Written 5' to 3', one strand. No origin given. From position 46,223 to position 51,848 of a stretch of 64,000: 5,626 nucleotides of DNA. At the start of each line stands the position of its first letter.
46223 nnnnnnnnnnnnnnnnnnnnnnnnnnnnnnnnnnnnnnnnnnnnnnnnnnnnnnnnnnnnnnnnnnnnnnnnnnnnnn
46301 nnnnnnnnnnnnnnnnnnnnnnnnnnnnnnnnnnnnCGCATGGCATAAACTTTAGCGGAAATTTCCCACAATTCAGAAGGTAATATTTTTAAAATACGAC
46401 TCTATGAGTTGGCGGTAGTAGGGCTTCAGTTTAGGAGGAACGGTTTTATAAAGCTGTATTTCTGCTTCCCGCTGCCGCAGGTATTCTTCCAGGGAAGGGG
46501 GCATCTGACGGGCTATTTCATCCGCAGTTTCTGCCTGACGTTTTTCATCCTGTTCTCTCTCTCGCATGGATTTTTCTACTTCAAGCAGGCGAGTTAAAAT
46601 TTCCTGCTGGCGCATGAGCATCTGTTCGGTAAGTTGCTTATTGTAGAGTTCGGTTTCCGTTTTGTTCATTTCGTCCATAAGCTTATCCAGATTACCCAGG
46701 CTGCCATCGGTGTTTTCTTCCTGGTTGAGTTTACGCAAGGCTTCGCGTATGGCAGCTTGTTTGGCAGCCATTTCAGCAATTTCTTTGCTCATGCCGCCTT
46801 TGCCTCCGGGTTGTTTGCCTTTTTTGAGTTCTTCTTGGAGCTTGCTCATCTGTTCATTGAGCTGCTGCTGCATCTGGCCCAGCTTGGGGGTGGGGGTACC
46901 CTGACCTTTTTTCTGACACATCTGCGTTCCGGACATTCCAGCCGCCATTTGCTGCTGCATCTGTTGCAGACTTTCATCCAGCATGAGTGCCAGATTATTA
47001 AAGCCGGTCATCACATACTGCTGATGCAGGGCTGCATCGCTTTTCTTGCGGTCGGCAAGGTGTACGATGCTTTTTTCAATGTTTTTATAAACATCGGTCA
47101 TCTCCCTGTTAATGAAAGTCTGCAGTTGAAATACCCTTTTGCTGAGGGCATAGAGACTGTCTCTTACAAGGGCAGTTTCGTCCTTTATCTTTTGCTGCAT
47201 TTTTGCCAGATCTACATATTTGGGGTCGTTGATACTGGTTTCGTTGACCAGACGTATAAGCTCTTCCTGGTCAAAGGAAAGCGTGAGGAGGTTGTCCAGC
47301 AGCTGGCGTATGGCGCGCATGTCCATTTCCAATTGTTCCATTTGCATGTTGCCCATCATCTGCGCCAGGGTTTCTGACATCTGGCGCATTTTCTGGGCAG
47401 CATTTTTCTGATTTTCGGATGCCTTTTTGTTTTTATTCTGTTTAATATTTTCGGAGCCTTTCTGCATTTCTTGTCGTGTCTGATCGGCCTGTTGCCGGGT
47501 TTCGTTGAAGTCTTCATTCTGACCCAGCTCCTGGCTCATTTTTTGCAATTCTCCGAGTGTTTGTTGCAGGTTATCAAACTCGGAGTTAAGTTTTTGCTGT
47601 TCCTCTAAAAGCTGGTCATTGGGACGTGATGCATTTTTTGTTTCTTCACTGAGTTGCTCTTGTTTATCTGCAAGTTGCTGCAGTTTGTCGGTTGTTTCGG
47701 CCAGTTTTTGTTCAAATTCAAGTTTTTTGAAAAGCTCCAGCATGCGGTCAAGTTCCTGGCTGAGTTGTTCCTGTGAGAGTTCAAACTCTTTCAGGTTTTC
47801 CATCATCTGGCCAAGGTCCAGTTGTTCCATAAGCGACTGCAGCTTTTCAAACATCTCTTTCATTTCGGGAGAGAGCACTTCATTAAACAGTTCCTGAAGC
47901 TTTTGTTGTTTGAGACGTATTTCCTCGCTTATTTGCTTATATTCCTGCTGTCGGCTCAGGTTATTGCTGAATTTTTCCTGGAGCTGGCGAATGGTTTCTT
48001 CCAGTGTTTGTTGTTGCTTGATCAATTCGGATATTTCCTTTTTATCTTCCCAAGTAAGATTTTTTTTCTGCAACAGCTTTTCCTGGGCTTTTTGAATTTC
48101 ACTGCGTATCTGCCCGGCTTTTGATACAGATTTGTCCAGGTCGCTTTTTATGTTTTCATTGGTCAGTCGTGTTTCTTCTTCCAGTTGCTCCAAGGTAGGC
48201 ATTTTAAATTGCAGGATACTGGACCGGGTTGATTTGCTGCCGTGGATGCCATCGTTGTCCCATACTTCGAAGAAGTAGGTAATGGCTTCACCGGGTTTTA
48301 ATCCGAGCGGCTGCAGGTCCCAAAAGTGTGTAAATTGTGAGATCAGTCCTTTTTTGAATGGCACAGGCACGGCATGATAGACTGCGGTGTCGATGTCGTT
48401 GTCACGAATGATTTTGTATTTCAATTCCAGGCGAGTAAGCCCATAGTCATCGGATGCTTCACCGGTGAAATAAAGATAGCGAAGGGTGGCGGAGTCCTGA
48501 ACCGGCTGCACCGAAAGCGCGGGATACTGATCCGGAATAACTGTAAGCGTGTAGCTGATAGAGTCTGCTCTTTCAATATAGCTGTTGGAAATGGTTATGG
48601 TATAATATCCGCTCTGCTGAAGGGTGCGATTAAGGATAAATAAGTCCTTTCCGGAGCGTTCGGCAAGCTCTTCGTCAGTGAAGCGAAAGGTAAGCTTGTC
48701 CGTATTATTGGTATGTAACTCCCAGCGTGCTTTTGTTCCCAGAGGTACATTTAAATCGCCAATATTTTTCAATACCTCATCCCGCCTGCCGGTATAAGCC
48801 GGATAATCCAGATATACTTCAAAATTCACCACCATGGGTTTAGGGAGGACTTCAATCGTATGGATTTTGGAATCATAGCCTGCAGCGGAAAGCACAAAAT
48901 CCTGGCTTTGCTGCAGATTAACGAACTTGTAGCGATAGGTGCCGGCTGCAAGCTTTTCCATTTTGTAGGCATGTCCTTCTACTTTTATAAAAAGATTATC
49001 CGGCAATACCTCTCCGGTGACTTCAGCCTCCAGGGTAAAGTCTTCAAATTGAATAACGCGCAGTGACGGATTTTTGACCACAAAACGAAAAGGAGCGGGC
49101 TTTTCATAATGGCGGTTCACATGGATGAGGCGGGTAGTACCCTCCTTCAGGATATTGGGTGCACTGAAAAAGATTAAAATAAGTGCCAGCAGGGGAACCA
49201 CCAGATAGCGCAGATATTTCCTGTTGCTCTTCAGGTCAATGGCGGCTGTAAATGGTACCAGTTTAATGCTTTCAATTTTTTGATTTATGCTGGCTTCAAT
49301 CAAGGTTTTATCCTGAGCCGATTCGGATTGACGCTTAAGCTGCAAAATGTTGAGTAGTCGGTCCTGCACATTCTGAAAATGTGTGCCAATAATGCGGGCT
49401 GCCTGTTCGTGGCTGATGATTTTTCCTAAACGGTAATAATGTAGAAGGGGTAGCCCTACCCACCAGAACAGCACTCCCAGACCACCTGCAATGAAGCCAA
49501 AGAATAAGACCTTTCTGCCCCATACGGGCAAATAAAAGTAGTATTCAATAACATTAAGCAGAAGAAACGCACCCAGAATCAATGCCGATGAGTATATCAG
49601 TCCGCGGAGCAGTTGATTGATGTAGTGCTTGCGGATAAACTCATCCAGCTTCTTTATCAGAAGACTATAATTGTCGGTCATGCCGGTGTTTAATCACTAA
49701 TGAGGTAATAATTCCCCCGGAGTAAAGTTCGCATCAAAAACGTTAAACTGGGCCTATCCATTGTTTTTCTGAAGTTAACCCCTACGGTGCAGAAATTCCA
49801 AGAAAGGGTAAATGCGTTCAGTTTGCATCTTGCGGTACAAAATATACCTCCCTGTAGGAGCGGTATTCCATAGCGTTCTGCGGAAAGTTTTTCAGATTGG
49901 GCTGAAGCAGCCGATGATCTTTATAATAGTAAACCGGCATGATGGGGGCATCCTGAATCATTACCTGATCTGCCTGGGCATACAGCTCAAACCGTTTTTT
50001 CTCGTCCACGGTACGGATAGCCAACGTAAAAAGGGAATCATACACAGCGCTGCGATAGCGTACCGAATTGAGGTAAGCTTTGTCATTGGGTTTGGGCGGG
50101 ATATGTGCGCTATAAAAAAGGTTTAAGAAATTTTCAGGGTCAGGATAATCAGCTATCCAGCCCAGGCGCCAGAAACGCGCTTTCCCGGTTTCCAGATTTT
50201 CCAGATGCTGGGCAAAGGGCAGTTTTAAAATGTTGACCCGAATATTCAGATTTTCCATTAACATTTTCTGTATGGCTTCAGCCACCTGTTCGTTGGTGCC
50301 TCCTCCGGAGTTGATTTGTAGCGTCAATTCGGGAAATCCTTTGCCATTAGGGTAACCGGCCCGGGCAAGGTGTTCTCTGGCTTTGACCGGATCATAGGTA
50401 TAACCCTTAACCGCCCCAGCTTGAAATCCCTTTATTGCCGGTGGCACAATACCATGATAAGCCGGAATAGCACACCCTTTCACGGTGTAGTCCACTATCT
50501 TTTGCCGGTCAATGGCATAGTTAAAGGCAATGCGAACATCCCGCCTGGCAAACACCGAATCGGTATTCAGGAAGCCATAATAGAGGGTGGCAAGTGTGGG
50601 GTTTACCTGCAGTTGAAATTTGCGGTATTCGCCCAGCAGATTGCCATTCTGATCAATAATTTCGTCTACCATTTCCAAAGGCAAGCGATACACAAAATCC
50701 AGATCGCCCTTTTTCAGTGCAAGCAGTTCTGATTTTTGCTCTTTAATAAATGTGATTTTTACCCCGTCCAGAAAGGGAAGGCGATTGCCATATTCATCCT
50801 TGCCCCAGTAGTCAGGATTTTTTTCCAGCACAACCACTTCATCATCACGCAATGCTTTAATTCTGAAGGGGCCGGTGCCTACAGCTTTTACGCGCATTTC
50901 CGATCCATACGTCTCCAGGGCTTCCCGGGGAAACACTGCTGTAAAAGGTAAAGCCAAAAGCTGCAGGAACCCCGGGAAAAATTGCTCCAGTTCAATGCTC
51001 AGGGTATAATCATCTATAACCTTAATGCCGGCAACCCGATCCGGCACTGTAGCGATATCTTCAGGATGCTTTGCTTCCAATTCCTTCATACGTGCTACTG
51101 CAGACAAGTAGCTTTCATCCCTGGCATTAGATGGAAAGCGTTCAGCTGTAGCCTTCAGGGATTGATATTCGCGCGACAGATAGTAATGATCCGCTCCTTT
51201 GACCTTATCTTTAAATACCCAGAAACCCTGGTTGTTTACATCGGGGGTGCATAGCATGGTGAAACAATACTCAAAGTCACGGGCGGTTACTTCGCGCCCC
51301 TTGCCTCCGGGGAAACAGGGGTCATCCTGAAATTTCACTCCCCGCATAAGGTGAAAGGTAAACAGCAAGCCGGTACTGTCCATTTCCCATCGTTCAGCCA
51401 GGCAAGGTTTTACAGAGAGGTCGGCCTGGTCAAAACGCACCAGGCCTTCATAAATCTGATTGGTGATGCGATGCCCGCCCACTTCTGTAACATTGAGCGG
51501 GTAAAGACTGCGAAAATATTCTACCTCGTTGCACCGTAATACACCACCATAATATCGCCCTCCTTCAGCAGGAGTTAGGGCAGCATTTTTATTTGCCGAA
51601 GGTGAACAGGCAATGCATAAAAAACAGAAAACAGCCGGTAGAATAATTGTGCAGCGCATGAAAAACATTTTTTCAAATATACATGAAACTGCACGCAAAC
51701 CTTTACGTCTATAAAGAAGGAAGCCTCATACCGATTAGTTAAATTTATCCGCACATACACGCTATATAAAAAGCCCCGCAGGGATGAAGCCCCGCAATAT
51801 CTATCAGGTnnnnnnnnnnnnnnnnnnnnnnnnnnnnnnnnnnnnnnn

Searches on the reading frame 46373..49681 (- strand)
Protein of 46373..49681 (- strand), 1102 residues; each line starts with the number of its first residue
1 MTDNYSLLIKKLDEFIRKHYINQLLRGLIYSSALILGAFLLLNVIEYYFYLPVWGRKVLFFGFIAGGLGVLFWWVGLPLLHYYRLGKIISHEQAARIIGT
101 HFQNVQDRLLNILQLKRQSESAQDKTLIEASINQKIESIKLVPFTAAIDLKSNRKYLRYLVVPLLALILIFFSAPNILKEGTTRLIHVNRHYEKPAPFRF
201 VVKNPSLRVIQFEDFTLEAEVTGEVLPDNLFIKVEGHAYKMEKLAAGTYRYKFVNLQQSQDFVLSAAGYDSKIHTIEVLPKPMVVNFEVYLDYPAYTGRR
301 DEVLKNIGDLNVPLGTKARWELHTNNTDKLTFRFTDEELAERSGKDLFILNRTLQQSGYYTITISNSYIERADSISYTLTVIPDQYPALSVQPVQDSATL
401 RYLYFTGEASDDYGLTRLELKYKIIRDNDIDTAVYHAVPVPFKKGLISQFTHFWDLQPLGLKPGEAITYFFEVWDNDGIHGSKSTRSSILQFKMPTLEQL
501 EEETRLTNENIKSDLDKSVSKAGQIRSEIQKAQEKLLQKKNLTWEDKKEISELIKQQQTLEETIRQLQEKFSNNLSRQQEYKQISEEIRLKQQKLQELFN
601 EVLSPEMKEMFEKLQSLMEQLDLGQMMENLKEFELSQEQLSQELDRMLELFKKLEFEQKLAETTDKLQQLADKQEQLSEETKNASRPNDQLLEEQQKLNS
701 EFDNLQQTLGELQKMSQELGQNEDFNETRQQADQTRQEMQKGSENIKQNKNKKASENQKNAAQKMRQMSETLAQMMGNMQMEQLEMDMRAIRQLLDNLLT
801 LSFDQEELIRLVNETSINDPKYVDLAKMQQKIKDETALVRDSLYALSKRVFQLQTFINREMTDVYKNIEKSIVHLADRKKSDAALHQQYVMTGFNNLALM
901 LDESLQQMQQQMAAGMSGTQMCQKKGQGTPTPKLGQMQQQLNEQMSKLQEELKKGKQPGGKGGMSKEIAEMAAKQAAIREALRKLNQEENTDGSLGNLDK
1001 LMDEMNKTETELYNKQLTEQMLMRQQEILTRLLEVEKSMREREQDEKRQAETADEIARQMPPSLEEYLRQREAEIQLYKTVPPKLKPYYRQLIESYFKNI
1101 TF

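Call 44: search_protein_families(library=pfam, proteins=[window:46373-49681:-])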
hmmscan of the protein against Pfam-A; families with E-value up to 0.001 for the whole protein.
window:46373-49681:- (1102 aa): 1 family
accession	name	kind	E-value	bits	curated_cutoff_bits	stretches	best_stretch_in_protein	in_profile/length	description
PF13779.11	DUF4175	-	6.5e-12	44.7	27.3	1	280-429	179-328/825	Domain of unknown function (DUF4175)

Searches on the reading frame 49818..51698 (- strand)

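Call 45: search_protein_families(library=pfam, proteins=[window:49818-51698:-])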
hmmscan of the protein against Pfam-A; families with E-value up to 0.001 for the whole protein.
window:49818-51698:- (626 aa): 1 family
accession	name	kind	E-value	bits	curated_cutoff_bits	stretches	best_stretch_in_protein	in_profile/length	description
PF00496.27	SBP_bac_5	-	1.5e-75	255.1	32.4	1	96-530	2-362/368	Bacterial extracellular solute-binding proteins, family 5 Middle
